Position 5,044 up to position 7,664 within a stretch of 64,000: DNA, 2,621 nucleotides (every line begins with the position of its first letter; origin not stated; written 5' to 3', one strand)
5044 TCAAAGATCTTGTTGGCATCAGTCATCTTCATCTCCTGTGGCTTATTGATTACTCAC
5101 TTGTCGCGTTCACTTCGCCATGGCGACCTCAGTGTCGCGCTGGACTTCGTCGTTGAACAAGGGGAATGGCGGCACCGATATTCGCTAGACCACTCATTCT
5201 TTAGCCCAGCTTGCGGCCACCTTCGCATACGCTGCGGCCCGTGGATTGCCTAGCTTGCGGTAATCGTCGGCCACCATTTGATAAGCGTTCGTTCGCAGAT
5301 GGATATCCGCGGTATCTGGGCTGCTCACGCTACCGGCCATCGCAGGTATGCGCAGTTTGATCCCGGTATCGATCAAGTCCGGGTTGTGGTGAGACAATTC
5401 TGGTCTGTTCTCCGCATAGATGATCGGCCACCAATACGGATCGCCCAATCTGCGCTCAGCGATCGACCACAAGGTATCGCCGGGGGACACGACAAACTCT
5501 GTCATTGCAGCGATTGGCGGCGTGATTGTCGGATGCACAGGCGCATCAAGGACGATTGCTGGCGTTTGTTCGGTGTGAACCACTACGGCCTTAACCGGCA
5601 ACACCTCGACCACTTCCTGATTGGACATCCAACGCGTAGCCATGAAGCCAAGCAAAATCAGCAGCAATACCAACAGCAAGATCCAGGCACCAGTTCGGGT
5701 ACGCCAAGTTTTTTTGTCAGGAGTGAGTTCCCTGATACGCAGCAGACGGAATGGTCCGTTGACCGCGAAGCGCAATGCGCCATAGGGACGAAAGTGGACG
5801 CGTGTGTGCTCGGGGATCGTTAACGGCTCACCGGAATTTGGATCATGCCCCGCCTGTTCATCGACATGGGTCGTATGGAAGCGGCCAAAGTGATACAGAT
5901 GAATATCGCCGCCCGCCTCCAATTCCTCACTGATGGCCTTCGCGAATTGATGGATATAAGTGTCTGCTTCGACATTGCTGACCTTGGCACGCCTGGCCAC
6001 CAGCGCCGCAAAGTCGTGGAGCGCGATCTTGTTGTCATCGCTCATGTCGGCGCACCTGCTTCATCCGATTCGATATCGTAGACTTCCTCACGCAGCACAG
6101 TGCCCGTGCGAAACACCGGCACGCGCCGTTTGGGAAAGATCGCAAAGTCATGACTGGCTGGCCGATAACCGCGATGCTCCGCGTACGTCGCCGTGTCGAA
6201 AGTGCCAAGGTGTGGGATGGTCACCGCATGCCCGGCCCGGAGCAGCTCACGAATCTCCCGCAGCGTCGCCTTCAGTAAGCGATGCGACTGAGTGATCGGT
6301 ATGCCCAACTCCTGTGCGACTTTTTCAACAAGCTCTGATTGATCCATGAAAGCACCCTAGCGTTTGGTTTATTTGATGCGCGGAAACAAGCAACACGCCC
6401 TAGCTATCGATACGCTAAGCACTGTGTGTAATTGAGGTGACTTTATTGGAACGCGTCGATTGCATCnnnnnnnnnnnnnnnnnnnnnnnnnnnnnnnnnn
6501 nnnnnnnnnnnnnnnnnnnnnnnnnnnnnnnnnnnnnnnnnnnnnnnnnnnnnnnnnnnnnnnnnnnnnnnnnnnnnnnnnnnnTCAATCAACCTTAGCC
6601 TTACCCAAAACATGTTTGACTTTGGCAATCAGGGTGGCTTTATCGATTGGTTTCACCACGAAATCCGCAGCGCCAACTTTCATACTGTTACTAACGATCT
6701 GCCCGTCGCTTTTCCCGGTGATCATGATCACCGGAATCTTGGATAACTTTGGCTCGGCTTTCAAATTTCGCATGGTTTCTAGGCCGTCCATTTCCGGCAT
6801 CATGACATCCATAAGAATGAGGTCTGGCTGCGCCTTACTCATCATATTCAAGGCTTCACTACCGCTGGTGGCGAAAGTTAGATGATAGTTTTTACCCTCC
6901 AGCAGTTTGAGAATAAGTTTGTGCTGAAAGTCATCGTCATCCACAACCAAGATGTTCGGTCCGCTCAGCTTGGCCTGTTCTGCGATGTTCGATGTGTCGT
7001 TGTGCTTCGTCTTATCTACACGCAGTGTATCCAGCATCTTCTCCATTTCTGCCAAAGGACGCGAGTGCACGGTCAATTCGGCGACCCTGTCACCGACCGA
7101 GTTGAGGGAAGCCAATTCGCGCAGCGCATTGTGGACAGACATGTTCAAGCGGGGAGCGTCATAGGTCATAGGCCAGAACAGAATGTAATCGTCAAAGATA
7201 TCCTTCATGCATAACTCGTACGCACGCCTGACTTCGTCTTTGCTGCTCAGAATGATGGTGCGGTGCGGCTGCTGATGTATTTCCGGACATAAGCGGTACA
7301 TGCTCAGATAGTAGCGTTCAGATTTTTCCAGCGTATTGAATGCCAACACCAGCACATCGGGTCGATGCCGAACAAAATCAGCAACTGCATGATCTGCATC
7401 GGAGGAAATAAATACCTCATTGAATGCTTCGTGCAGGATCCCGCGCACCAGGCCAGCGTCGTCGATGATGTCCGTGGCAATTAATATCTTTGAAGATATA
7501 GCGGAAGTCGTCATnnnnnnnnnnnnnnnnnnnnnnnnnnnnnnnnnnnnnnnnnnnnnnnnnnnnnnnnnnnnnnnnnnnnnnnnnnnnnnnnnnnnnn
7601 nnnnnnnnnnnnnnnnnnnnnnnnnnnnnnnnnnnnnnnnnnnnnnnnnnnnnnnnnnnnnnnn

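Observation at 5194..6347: HU + HU-TM-LysM pair: candidate nucleoid-to-peptidoglycan tether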

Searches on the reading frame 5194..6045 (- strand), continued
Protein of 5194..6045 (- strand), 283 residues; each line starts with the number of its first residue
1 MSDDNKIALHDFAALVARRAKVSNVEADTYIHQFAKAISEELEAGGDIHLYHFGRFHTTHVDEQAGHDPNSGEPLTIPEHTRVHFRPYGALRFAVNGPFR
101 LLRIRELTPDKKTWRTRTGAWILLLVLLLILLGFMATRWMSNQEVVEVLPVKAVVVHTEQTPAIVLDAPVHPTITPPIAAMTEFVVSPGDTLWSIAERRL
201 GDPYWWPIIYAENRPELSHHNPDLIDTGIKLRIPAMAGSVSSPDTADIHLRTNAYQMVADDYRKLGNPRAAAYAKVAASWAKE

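Call 51: find_homologous_proteins(query=P0133)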
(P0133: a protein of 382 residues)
Query P0133 (382 aa): 287 proteins with E <= 0.001 among 3102 candidates; the best 120 are listed.
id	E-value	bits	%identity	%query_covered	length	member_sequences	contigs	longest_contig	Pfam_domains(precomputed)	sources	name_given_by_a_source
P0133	5.1e-244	827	100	100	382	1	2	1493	PF18291.7,PF00216.27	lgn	-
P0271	2.8e-222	755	93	100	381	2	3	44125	PF18291.7,PF00216.27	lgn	-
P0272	7.0e-191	652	78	100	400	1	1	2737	PF18291.7,PF00216.27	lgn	-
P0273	2.6e-180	617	77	100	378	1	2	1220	PF18291.7,PF00216.27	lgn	-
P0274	6.3e-177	606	76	100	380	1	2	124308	PF18291.7,PF00216.27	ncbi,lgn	ncbi:MAG: HU family DNA-binding protein [Balneolaceae bacterium]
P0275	4.6e-171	587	73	100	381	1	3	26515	PF18291.7,PF00216.27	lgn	-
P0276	1.4e-168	579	73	100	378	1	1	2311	PF18291.7,PF00216.27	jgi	-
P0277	1.0e-120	421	54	100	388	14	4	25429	PF18291.7,PF00216.27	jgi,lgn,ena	-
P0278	7.9e-114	399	52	100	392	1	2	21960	PF18291.7,PF00216.27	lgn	-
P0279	1.1e-111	391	52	100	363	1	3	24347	PF00216.27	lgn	-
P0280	2.3e-108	381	53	100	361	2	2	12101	PF00216.27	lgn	-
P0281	2.0e-107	378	49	100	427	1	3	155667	PF00216.27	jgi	jgi:nucleoid DNA-binding protein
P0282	3.1e-106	374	50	100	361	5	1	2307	PF18291.7,PF00216.27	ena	-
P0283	6.5e-106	373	49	100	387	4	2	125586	PF18291.7,PF00216.27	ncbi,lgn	ncbi:MAG: HU family DNA-binding protein [Balneolaceae bacterium]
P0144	6.7e-106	372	50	99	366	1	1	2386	PF18291.7,PF00216.27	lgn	-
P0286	1.6e-103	365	49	100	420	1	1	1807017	PF00216.27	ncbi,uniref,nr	ncbi:HU family DNA-binding protein [Rhodohalobacter barkolensis]|uniref:LysM domain-containing prote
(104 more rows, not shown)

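Call 52: find_encoding_contigs(protein=P0286, flank=5000, max_places=1)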
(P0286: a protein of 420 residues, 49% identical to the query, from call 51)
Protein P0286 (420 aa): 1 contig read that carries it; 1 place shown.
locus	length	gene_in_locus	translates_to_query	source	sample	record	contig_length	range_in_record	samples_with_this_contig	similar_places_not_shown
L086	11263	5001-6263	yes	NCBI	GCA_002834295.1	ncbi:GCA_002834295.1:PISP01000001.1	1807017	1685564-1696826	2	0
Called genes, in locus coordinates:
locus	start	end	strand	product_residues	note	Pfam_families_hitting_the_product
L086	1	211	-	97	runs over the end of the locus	PF01809:YidD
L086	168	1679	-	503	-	PF00133:tRNA-synt_1 (faint), PF01406:tRNA-synt_1e, PF01921:tRNA-synt_1f (faint), PF09334:tRNA-synt_1g (weak), PF09190:DALR_2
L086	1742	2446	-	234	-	PF01227:GTP_cyclohydroI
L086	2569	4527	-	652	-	PF00330:Aconitase, PF00694:Aconitase_C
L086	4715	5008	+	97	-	PF00216:Bac_DNA_binding, PF18291:HU-HIG, PF14908:HU-CCDC81_euk_1 (weak)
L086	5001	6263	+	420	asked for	PF00216:Bac_DNA_binding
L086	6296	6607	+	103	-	PF07876:Dabb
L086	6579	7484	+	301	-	PF05235:CHAD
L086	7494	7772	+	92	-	PF01713:Smr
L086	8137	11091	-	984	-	PF13620:CarboxypepD_reg, PF13715:CarbopepD_reg_2, PF07715:Plug, PF00593:TonB_dep_Rec_b-barrel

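Call 53: find_encoding_contigs(protein=P0130, flank=5000, max_places=1)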
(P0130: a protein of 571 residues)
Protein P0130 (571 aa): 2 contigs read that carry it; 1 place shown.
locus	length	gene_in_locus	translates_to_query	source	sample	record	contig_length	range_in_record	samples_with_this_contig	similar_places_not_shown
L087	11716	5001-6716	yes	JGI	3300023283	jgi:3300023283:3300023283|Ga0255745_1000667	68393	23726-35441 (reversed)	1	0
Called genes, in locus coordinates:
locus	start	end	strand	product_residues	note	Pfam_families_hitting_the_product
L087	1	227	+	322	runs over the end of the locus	PF00291:PALP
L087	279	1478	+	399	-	PF01266:DAO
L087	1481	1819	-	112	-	-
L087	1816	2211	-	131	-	PF03203:MerC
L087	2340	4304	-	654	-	PF00330:Aconitase, PF00694:Aconitase_C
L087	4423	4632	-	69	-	-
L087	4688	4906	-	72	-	-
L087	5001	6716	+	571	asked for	PF00216:Bac_DNA_binding, PF01476:LysM (faint)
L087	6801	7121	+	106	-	PF07876:Dabb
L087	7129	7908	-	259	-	PF07722:Peptidase_C26, PF00117:GATase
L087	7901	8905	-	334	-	PF12224:Amidoligase_2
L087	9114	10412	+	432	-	PF01979:Amidohydro_1, PF07969:Amidohydro_3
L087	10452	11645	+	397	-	PF01979:Amidohydro_1, PF07969:Amidohydro_3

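Call 75: search_solved_structures(query=A1, max_evalue=0.01, show_alignments=2)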
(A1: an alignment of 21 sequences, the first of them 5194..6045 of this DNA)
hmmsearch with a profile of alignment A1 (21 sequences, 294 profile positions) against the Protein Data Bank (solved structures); distinct sequences matched with E-value up to 0.01: 34.
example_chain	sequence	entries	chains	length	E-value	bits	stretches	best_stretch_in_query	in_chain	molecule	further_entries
4yey_A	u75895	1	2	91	2.4e-08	37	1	12-95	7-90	DNA-binding protein HU-alpha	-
6o8q_A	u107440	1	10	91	2.5e-08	36.9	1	12-95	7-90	DNA-binding protein HU-alpha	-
1mul_A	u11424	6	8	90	2.5e-08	36.9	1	12-95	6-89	DNA binding protein HU-alpha | DNA-binding protein HU-alpha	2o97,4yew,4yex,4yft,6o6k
2iie_A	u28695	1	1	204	3.3e-08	36.6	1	21-95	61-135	Integration host factor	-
4yf0_A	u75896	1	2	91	3.6e-08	36.4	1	12-95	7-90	DNA-binding protein HU-alpha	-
2iif_A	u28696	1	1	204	3.6e-08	36.4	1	21-95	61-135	Integration host factor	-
4yfh_A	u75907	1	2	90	3.8e-08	36.4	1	12-95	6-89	DNA-binding protein HU-alpha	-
6oaj_A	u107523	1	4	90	4.2e-08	36.2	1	12-95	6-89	DNA-binding protein HU-alpha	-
2o97_B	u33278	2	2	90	5e-08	36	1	14-96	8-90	DNA-binding protein HU-beta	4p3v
3rhi_A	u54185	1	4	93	7.2e-08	35.4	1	10-95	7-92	DNA-binding protein HU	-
4yew_A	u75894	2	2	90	8.8e-08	35.2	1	14-96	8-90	DNA-binding protein HU-beta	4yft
4qjn_A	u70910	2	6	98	1.2e-07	34.8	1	12-97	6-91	DNA-binding protein HU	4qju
8hd5_A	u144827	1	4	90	1.8e-07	34.1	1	12-95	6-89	DNA-binding protein HU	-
1hue_A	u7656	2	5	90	2.6e-07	33.6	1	13-95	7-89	HU PROTEIN | PROTEIN HU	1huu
1riy_A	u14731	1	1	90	6e-07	32.4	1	13-93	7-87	Hu DNA-binding protein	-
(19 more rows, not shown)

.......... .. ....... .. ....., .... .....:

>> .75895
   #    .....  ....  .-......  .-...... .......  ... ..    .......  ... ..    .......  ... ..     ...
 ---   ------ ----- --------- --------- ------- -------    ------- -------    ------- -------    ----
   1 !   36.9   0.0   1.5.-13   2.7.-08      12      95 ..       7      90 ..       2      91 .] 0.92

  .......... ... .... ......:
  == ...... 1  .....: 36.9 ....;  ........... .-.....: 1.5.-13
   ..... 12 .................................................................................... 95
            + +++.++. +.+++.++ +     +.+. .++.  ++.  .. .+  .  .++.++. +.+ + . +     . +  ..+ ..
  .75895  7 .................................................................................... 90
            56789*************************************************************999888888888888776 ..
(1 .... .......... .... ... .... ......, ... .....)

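Call 89: find_homologous_proteins(query=P0172, max_evalue=1e-20)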
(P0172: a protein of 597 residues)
Query P0172 (597 aa): 9 proteins with E <= 1e-20 among 8000 candidates.
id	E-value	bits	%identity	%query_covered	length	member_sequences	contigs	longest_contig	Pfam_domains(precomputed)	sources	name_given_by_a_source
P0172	0.0e+0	1285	100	100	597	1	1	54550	PF18291.7,PF01476.27,PF18175.7,PF00216.27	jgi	jgi:nucleoid DNA-binding protein/LysM repeat protein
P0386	2.8e-63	233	54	18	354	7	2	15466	PF00216.27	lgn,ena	-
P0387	3.6e-59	219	36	62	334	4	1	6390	PF18291.7,PF00216.27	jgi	-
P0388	8.7e-47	178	28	62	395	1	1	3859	PF18291.7,PF00216.27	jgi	jgi:nucleoid DNA-binding protein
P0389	2.6e-37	147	36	24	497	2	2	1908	PF00216.27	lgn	-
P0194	1.0e-36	145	37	19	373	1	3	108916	PF00216.27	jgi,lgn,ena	jgi:nucleoid DNA-binding protein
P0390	3.2e-33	134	28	63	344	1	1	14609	PF00216.27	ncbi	-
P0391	3.3e-33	134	34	26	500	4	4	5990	PF00216.27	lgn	-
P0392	8.3e-32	129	37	21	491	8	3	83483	PF00216.27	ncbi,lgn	-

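Call 94: search_dna_similar(query=window:5194-6045:-, collection=plasmids, mode=protein, max_evalue=1e-8, max_rows=15)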
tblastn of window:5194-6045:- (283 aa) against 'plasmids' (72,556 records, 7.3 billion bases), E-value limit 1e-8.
No match.

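Call 95: search_dna_similar(query=window:5194-6045:-, collection=phages, mode=protein, max_evalue=1e-8, max_rows=10)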
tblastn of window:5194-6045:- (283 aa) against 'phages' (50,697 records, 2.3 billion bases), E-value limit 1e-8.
No match.

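Call 96: search_protein_families(library=padloc, proteins=[window:5194-6045:-], max_evalue=0.01)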
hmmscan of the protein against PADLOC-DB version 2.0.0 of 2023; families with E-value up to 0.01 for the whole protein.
window:5194-6045:- (283 aa): 0 families

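Call 97: search_protein_families(library=phrogs, proteins=[window:5194-6045:-], max_evalue=0.001)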
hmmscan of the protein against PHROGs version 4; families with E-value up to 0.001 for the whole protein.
window:5194-6045:- (283 aa): 5 families
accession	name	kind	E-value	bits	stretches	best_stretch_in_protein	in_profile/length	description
phrog_379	-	DNA, RNA and nucleotide metabolism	5.3e-15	56.2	1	2-97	25-120/138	DNA binding protein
phrog_380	-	lysis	1.1e-09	38.7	1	184-238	186-239/309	endolysin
phrog_21966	-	unknown function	3.5e-06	28.1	1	182-234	95-145/146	-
phrog_8272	-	tail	1.3e-05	26.5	1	182-236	38-90/93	tail protein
phrog_14367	-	unknown function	0.00094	18.1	0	184-218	521-555/869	-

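Call 109: predict_structure(alignment_id=A7)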
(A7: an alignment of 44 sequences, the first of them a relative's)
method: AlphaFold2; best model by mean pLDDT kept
length: 597 residues; sequences in the alignment: 44
mean_pLDDT: 69.3   pTM: 0.38
mean pLDDT of the five models: 69.3, 68.7, 68.1, 68.0, 67.2
residues with pLDDT >= 90: 185; 70-90: 122; 50-70: 98; < 50: 192
segments of 3 or more residues with pLDDT < 50: 95-144, 146-178, 203-206, 208-210, 338-369, 371-374, 376-382, 389-402, 428-448
pLDDT, mean of each block of 10 residues (from residue 1): 82 89 89 77 73 69 66 58 62 45 32 39 45 40 44 40 41 45 52 50 47 58 81 91 91 86 88 93 94 93 88 84 66 50 42 41 44 45 46 38 63 83 58 41 45 57 73 96 97 97 97 97 91 96 98 96 95 98 96 81
secondary structure, 60 per line:
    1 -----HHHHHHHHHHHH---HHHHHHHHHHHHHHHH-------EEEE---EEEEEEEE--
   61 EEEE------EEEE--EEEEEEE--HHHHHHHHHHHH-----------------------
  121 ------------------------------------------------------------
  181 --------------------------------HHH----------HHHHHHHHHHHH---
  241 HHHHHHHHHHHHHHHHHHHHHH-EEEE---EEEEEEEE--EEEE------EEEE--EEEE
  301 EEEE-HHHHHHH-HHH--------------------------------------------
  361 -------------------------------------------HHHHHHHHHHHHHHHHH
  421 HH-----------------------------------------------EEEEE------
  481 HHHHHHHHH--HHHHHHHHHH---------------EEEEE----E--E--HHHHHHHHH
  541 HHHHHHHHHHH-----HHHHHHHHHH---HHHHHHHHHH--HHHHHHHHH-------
elements in order: H6-17 H21-36 E44-47 E51-58 E61-64 E71-74 E77-83 H86-97 H226-237 H241-262 E264-267 E271-278 E281-284 E291-294 E297-304 H306-312 H404-422 E470-474 H481-489 H492-501 E517-521 H532-551 H557-566 H570-579 H582-590

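Call 111: fold_search(model_id=the predicted structure, library=pdb)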
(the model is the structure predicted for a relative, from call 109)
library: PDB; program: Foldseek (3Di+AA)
matches with E <= 10: 152; with E <= 0.001: 30
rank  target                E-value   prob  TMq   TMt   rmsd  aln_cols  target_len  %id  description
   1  9a4h_B                2.1e-06  1.00  0.12  0.65   5.1        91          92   32  Integrative model of ACP-DBH1 by crosslinking MS and deep learning (released 2024-09-18)
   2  3rhi_C                5.8e-06  1.00  0.12  0.60   4.9        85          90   32  DNA-binding protein HU from Bacillus anthracis (released 2011-04-20)
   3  3rhi_A                6.1e-06  1.00  0.11  0.60   5.7        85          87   32  DNA-binding protein HU from Bacillus anthracis (released 2011-04-20)
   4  1p71_A                1.0e-05  1.00  0.13  0.62   4.0        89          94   29  Anabaena HU-DNA corcrystal structure (TR3) (released 2003-05-13)
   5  1p71_B                1.1e-05  1.00  0.13  0.67   3.5        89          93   29  Anabaena HU-DNA corcrystal structure (TR3) (released 2003-05-13)
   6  1p51_A                1.1e-05  1.00  0.13  0.66   3.5        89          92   29  Anabaena HU-DNA cocrystal structure (AHU6) (released 2003-05-13)
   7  5lvt_A                1.2e-05  1.00  0.13  0.66   3.9        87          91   30  Structure of HU protein from Lactococcus lactis (released 2017-10-25)
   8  5l8z                  1.5e-05  1.00  0.12  0.60   6.2        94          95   34  Structure of thermostable DNA-binding HU protein from micoplasma Spiroplasma melliferum (released 2016-06-22)
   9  4qjn_A                1.6e-05  1.00  0.12  0.59   5.0        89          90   31  Crystal structure of apo nucleoid associated protein, SAV1473 (released 2014-12-17)
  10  8flj_F                2.6e-05  1.00  0.13  0.66   3.7        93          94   25  Cas1-Cas2/3 integrase and IHF bound to CRISPR leader, repeat and foreign DNA (released 2023-09-06)
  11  8flj_E                3.7e-05  1.00  0.13  0.66   3.8        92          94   27  Cas1-Cas2/3 integrase and IHF bound to CRISPR leader, repeat and foreign DNA (released 2023-09-06)
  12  6lmh_A                3.9e-05  1.00  0.12  0.56   6.3       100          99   25  Structure of an ASFV-derived histone-like protein pA104R (released 2020-05-13)
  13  1ihf_A                4.4e-05  1.00  0.13  0.65   3.7        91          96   30  INTEGRATION HOST FACTOR/DNA COMPLEX (released 1997-02-12)
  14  6o8q_B                4.6e-05  1.00  0.12  0.62   6.1        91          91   34  HUaa 19bp SYM DNA pH 4.5 (released 2020-03-18)
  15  4pt4_A                6.1e-05  1.00  0.14  0.67   3.3        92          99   21  Crystal structure Analysis of N terminal region containing the dimerization domain and DNA binding domain of HU protei (released 2014-05-21)
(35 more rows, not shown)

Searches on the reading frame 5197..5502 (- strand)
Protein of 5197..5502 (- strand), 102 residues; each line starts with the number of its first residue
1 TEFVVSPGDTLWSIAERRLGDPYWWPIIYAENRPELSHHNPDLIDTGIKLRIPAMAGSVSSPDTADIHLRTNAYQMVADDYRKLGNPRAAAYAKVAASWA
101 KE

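Call 74: search_protein_families(library=pfam, proteins=[window:5197-5502:-], max_evalue=10)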
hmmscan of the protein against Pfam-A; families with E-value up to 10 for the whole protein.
seq(102 aa): 1 family
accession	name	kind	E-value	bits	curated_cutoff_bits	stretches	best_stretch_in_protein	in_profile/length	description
PF01476.26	LysM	-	0.00049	20.4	20.9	1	4-53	2-43/43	LysM domain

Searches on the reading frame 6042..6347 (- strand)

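Call 3: search_protein_families(library=pfam, proteins=[window:6042-6347:-], max_evalue=0.1)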
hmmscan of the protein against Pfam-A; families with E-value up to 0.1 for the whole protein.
window:6042-6347:- (101 aa): 5 families
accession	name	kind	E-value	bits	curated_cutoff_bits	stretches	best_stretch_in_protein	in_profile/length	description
PF00216.26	Bac_DNA_binding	-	4.6e-15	56.1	22.4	1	1-89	1-89/90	Bacterial DNA-binding protein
PF18291.6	HU-HIG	-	0.00052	20.5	26.2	1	1-56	32-87/125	HU domain fused to wHTH, Ig, or Glycine-rich motif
PF18175.6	HU-CCDC81_bac_2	-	0.00098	19.4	35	1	6-52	3-49/70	CCDC81-like prokaryotic HU domain 2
PF10025.14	DUF2267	-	0.039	14.6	29.8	1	4-41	2-40/122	Uncharacterized conserved protein (DUF2267)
PF21531.3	Rv2175c_wHTH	-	0.096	13.1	27.1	0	7-26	18-37/57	DNA-binding protein Rv2175c, wHTH domain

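Call 4: search_protein_families(library=ncbifam, proteins=[window:6042-6347:-], max_evalue=0.1)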
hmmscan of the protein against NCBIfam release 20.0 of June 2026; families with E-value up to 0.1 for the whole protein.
window:6042-6347:- (101 aa): 7 families
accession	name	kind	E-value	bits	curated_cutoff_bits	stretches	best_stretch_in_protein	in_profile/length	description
NF001401.0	PRK00285.1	equivalog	6e-10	39.2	111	1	3-93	8-98/103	integration host factor subunit alpha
NF001222.0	PRK00199.1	equivalog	5.6e-09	36.1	115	1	1-89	1-90/95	integration host factor subunit beta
TIGR00987.1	himA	equivalog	1.7e-08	34.7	120.25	1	3-91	4-92/96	integration host factor subunit alpha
NF007945.0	PRK10664.1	equivalog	7.6e-08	32.8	157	1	1-89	1-89/90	nucleoid-associated protein HU-beta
TIGR00988.1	hip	equivalog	6.5e-07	29.6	119.95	1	1-90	1-91/94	integration host factor subunit beta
NF008023.0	PRK10753.1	equivalog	6.9e-07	29.5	162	1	1-89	1-89/90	nucleoid-associated protein HU-alpha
TIGR01201.1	HU_rel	subfamily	0.03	14.2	68.6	1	1-54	31-84/170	HU family DNA-binding protein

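Call 96: search_protein_families(library=padloc, proteins=[window:6042-6347:-], max_evalue=0.01)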
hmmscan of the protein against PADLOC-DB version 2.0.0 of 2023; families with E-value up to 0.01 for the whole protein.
window:6042-6347:- (101 aa): 1 family
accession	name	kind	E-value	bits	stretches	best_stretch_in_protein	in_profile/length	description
PDLC02927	IHF-VHL_X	-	0.0044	14.5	1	10-65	184-238/305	-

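Call 97: search_protein_families(library=phrogs, proteins=[window:6042-6347:-], max_evalue=0.001)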
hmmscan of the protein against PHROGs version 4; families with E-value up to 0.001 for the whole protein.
window:6042-6347:- (101 aa): 1 family
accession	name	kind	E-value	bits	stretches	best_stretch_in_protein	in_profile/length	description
phrog_379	-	DNA, RNA and nucleotide metabolism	8.7e-16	58.7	1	1-96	30-125/138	DNA binding protein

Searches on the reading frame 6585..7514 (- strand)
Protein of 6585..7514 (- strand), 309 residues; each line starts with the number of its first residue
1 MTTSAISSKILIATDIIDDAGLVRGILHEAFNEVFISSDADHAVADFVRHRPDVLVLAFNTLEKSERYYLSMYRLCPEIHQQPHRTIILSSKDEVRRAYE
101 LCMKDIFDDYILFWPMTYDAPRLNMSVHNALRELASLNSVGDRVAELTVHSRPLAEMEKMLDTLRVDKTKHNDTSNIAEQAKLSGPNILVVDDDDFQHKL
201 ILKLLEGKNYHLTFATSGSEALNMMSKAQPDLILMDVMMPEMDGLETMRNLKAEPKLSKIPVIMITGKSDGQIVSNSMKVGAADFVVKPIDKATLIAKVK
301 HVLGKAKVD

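Call 3: search_protein_families(library=pfam, proteins=[window:6585-7514:-], max_evalue=0.1)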
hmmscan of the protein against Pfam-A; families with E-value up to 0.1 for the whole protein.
window:6585-7514:- (309 aa): 2 families
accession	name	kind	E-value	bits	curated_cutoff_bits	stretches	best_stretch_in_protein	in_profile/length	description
PF00072.30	Response_reg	-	8.9e-32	110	30.2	1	188-300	1-111/111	Response regulator receiver domain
PF23198.2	PDE8A_N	-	0.00036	20.9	29.6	1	187-278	12-104/147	PDE8A-like, N-terminal domain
